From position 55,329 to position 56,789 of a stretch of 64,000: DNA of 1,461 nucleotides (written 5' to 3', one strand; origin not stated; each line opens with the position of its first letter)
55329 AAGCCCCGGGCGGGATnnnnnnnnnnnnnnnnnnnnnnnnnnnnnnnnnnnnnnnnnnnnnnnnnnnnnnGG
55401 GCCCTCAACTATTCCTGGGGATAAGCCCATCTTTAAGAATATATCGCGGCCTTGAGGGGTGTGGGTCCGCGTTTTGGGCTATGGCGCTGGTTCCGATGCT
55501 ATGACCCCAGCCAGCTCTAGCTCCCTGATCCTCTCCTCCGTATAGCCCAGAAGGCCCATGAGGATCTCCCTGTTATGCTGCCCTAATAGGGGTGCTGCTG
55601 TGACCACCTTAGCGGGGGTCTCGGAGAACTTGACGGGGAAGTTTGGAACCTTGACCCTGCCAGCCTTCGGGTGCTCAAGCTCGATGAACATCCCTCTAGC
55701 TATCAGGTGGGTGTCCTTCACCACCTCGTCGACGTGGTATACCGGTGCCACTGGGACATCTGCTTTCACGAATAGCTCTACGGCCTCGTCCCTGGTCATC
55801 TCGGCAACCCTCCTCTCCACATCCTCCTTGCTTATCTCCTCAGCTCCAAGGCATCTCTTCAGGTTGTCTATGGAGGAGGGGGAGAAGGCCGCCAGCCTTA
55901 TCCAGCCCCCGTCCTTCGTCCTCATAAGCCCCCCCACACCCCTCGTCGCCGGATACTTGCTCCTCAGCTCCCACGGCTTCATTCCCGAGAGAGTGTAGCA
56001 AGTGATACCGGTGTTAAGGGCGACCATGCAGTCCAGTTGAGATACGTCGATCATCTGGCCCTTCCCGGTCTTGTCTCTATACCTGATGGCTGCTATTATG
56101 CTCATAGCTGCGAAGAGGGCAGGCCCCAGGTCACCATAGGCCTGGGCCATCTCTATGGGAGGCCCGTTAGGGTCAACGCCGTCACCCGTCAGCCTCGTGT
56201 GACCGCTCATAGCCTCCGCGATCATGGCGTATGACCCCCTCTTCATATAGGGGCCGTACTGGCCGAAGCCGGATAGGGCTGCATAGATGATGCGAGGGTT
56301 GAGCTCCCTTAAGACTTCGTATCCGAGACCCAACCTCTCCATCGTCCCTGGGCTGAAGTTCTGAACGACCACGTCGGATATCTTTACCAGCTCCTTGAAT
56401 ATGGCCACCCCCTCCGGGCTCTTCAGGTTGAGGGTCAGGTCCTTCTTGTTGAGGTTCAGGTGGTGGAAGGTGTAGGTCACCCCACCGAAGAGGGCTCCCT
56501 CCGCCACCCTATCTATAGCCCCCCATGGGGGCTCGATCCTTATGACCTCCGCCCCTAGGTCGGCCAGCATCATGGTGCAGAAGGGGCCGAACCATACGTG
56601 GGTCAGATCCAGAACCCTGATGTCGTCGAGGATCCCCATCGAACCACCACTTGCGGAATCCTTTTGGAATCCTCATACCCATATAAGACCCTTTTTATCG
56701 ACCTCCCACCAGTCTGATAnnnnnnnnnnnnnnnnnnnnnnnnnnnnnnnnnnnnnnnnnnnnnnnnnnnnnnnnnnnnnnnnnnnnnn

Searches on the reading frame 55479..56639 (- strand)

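Call 36: search_protein_families(library=pfam, proteins=[window:55479-56639:-])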
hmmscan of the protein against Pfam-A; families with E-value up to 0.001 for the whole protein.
window:55479-56639:- (386 aa): 1 family
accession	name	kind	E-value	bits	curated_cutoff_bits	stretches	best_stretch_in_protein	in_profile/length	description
PF02515.22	CoA_transf_3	-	1.1e-99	334.5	23.3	1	4-356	1-366/366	CoA-transferase family III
